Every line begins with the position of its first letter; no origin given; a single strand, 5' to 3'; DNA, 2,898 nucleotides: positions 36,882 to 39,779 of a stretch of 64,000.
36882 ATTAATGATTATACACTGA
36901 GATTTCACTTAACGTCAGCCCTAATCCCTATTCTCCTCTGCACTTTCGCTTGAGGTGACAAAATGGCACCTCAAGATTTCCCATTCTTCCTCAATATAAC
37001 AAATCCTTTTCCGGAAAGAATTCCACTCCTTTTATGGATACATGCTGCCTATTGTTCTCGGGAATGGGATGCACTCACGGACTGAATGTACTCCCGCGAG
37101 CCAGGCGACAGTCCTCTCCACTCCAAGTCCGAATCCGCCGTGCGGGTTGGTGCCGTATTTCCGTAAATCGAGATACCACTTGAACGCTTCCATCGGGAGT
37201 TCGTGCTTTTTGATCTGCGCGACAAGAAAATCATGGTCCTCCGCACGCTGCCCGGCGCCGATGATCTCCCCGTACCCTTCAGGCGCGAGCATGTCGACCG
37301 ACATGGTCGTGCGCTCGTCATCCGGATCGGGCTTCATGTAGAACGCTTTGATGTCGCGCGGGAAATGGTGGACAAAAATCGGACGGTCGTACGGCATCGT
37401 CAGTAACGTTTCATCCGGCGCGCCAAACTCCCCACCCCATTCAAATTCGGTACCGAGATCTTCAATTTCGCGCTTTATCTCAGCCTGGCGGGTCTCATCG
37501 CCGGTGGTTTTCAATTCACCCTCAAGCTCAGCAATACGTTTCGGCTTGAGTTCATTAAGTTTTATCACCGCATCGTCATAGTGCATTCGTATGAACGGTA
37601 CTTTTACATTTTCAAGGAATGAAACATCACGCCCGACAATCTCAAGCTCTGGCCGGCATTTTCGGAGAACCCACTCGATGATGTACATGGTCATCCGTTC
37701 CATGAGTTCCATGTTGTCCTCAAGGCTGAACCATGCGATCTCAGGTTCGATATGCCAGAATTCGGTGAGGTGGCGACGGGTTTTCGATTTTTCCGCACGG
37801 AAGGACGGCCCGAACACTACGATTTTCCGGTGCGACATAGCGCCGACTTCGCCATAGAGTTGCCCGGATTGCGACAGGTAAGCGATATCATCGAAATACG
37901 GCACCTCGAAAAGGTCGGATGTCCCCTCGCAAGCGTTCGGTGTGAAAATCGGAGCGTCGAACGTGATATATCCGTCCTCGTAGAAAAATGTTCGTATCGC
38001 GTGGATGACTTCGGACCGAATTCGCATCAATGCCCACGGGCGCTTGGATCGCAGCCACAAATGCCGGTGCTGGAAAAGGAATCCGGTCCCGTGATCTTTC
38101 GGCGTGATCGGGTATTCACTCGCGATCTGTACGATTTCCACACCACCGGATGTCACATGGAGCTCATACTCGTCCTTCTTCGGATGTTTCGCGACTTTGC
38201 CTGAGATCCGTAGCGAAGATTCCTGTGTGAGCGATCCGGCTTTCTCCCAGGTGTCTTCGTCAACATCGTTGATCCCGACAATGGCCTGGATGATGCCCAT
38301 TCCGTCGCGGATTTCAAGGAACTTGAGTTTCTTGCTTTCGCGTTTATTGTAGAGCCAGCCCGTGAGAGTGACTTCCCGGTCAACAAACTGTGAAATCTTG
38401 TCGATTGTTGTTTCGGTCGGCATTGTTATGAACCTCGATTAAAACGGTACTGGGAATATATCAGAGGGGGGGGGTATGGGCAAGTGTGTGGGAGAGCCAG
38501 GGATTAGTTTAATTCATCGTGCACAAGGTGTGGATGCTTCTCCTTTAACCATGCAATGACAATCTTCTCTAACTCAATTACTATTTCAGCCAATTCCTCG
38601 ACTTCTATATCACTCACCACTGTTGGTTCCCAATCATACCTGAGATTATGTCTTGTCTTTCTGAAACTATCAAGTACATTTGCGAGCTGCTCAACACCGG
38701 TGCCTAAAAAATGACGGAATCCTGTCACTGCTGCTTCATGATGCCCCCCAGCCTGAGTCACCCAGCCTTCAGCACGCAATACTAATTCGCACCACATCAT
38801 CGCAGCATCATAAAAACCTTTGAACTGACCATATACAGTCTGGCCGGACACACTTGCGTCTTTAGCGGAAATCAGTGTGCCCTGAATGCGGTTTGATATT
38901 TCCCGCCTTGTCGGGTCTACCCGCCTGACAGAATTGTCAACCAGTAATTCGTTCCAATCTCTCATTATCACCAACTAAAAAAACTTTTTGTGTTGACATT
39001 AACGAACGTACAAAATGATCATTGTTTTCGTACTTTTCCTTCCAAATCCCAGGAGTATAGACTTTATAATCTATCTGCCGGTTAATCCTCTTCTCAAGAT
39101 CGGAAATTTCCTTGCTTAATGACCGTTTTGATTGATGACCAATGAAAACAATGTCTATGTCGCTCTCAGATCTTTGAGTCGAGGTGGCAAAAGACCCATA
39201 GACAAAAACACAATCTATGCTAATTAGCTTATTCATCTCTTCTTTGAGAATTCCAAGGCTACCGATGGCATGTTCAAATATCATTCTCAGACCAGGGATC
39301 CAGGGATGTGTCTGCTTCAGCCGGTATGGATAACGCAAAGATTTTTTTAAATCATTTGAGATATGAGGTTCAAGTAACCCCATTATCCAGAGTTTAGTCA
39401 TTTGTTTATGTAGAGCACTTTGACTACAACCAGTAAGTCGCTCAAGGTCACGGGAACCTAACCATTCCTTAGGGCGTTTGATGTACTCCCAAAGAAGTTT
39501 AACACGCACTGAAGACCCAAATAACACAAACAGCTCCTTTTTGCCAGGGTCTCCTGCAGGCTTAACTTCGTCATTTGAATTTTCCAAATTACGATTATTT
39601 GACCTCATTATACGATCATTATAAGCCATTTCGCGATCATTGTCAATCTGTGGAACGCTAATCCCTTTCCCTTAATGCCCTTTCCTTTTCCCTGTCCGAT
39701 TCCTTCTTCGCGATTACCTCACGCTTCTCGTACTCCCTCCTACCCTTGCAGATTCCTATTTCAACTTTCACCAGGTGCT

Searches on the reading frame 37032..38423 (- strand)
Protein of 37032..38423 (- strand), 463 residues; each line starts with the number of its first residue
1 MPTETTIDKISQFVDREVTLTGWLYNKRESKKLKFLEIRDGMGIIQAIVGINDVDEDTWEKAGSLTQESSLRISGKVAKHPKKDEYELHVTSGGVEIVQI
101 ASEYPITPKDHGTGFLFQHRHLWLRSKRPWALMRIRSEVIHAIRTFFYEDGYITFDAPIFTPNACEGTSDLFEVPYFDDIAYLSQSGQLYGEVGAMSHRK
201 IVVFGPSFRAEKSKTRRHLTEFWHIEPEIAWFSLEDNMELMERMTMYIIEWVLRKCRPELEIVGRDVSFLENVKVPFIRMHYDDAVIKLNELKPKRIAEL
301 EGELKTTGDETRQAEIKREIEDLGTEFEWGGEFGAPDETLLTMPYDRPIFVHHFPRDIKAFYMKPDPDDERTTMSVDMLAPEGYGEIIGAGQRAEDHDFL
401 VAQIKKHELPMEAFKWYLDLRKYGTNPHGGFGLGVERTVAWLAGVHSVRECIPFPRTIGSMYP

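Call 3: search_protein_families(library=pfam, proteins=[window:37032-38423:-], max_evalue=0.01)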
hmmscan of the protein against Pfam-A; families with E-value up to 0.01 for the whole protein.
window:37032-38423:- (463 aa): 2 families
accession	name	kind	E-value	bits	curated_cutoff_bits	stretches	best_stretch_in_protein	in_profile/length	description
PF00152.25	tRNA-synt_2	-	6.8e-64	216.3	25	1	117-457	6-307/308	tRNA synthetases class II (D, K and N)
PF01336.31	tRNA_anti-codon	-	9e-12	45.2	27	1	18-92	1-71/75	OB-fold nucleic acid binding domain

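Call 41: list_cluster_members(proteins=[P0001, window:37032-38423:-, window:36581-36877:-])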
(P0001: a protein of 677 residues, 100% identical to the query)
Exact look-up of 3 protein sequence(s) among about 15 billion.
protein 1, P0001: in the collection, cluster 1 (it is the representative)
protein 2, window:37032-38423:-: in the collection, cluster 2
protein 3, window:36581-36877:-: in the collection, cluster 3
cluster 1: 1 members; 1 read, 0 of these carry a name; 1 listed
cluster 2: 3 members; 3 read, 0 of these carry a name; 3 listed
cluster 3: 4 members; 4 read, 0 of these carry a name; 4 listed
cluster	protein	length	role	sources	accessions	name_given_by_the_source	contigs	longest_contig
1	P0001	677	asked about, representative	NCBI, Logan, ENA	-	-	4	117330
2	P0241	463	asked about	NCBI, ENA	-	-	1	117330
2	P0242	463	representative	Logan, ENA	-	-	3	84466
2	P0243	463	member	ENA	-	-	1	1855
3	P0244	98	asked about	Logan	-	-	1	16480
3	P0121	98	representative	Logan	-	-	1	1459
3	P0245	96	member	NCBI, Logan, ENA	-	-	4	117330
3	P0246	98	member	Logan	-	-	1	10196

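Call 68: search_protein_families(library=padloc, proteins=[L085:3810-4370:+, L085:4681-5019:+], max_evalue=0.001)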
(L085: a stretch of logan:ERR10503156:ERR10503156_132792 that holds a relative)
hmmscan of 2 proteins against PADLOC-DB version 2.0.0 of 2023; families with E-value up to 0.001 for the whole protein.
L085:3810-4370:+ (187 aa): 3 families
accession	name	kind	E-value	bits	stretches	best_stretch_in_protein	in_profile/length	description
PDLC04869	PDC-S05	-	1.3e-58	196.6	1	7-168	11-162/306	-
PDLC04856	PDC-S05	-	1.8e-51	172.4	1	5-178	4-170/177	-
PDLC04849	PDC-S05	-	3.4e-36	122.7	1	7-156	4-139/183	-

L085:4681-5019:+ (113 aa): 0 families

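Call 90: search_protein_families(library=ncbifam, proteins=[window:37032-38423:-], max_evalue=0.00001)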
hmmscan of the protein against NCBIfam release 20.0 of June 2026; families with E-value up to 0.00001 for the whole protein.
window:37032-38423:- (463 aa): 17 families
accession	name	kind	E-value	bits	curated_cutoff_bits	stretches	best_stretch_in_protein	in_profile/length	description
NF003037.0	PRK03932.1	equivalog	7.8e-147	489.9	414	1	8-462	7-450/451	asparagine--tRNA ligase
TIGR00457.1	asnS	equivalog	2.8e-128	428.6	342.6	1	5-462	6-454/455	asparagine--tRNA ligase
NF003483.0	PRK05159.1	equivalog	1.4e-84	284.5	353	1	6-458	7-433/438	aspartate--tRNA(Asn) ligase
TIGR00458.1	aspS_nondisc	equivalog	1.4e-71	241.8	368.4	2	16-301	13-298/428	aspartate--tRNA(Asn) ligase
NF005052.0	PRK06462.1-1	equivalog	5.8e-47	160.4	368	1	118-459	34-348/353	asparagine synthetase A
NF001750.0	PRK00476.1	equivalog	1.4e-39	135.9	443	2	12-294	15-291/590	aspartate--tRNA ligase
NF005054.0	PRK06462.1-4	equivalog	1.3e-37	129.6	309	2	330-460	186-314/318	asparagine synthetase A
TIGR00459.1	aspS_bact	equivalog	2.5e-36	125.2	373.85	2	12-299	13-291/586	aspartate--tRNA ligase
NF001756.1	PRK00484.1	subfamily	1e-27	97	468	1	14-456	50-484/488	lysine--tRNA ligase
TIGR00499.1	lysS_bact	equivalog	1.2e-21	76.9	427.6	1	14-456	52-491/496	lysine--tRNA ligase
NF005053.0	PRK06462.1-3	equivalog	1.2e-19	71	322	2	346-452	159-262/274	asparagine synthetase A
NF009460.0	PRK12820.1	equivalog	1.5e-19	69.6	1379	1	14-98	34-117/723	bifunctional aspartyl-tRNA synthetase/aspartyl/glutamyl-tRNA amidotransferase subunit C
NF005055.0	PRK06462.1-5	equivalog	8.8e-14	51.3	389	1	203-456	111-333/341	asparagine synthetase A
NF002821.0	PRK02983.1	equivalog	4.2e-11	41.6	742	0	3-160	647-805/1102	bifunctional lysylphosphatidylglycerol synthetase/lysine--tRNA ligase LysX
TIGR00462.1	genX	equivalog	7.8e-08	32.1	286.9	1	134-454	2-304/304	EF-P lysine aminoacylase EpmA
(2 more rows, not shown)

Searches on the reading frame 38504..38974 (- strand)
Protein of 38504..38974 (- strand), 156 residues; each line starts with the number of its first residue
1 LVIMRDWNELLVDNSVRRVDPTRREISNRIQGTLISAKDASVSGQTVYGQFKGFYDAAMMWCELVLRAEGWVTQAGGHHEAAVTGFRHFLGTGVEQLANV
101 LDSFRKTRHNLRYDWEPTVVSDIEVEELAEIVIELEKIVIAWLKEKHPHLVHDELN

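Call 3: search_protein_families(library=pfam, proteins=[window:38504-38974:-], max_evalue=0.01)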
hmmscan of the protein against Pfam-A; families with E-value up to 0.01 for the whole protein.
window:38504-38974:- (156 aa): 0 families

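Call 4: search_protein_families(library=padloc, proteins=[window:38504-38974:-], max_evalue=0.01)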
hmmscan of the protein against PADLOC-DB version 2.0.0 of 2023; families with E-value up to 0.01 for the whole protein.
window:38504-38974:- (156 aa): 7 families
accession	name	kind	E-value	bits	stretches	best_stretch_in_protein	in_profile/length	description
PDLC04374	PDC-M05B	-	1.4e-18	65.6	1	6-150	2-145/146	-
PDLC04378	PDC-M05B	-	1.6e-15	55.6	1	22-152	24-152/153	-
PDLC04377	PDC-M05B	-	6.4e-15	53.5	1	15-152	11-147/149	-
PDLC04379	PDC-M05B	-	2.7e-14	51.4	1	11-150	6-144/147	-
PDLC04376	PDC-M05B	-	4.7e-06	24.9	1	30-139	6-114/121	-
PDLC04373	PDC-M05B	-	0.0002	19.4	1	10-140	9-134/141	-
PDLC04375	PDC-M05B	-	0.0009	17.5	1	49-125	55-133/151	-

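Call 5: search_protein_families(library=ncbifam, proteins=[window:38504-38974:-], max_evalue=0.01)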
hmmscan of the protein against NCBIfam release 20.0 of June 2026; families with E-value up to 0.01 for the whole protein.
window:38504-38974:- (156 aa): 0 families

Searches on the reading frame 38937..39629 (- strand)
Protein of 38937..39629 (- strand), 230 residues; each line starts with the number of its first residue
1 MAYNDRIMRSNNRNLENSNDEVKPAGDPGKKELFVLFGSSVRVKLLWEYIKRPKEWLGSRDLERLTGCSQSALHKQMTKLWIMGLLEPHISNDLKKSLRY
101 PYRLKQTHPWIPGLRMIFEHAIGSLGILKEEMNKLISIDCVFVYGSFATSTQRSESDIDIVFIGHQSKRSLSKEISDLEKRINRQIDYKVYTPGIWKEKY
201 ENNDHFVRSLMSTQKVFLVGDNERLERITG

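Call 3: search_protein_families(library=pfam, proteins=[window:38937-39629:-], max_evalue=0.01)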
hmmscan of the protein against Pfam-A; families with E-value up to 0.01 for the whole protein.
window:38937-39629:- (230 aa): 3 families
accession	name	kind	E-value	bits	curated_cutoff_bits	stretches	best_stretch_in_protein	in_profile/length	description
PF18765.7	Polbeta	-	3.8e-09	37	26.9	1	129-187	4-65/93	Polymerase beta, Nucleotidyltransferase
PF01909.29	NTP_transf_2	-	2.5e-08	34.6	21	1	128-193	4-76/93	Nucleotidyltransferase domain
PF12633.13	Adenyl_cycl_N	-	0.00097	19.6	27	1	132-182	86-134/199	Adenylate cyclase NT domain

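Call 4: search_protein_families(library=padloc, proteins=[window:38937-39629:-], max_evalue=0.01)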
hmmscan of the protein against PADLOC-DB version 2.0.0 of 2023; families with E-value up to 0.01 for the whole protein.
window:38937-39629:- (230 aa): 12 families
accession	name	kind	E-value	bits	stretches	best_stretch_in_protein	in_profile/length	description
PDLC04368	PDC-M05A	-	2.9e-31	106.9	1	36-226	10-196/201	-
PDLC04372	PDC-M05A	-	8.8e-20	69.6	1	70-223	12-162/167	-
PDLC04370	PDC-M05A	-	1.4e-13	49.2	1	36-222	11-191/194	-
PDLC04369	PDC-M05A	-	2.2e-13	48.3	1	34-223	7-189/201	-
PDLC04906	PDC-S09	-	7.6e-06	24.2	1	128-187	11-76/98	-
PDLC04903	PDC-S09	-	1.1e-05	23.6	1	137-205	25-95/108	-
PDLC04907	PDC-S09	-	1.9e-05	22.8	1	129-207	18-99/114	-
PDLC04904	PDC-S09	-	3.1e-05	22.1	1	136-187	23-76/104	-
PDLC04902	PDC-S09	-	8.5e-05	20.8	1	136-189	19-71/97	-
PDLC04905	PDC-S09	-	0.001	17.3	1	131-191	14-75/101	-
PDLC01438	Csa3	-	0.0071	14.4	1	7-110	115-207/305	"CAS-I,CAS-II,CAS-III,CAS-IV,CAS-V,CAS-VI; associated_signaling"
PDLC04901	PDC-S09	-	0.0077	15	0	140-190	23-75/126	-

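Call 5: search_protein_families(library=ncbifam, proteins=[window:38937-39629:-], max_evalue=0.01)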
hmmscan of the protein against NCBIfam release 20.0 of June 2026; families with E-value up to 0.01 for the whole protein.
window:38937-39629:- (230 aa): 2 families
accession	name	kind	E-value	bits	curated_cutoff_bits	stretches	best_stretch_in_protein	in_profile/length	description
NF047752.1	MntA_antitoxin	equivalog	1.4e-07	31.4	60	1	136-187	5-58/106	type VII toxin-antitoxin system MntA family adenylyltransferase antitoxin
NF012212.1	ANT_9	subfamily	0.0029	16.9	340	1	120-174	5-57/249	aminoglycoside nucleotidyltransferase ANT(9)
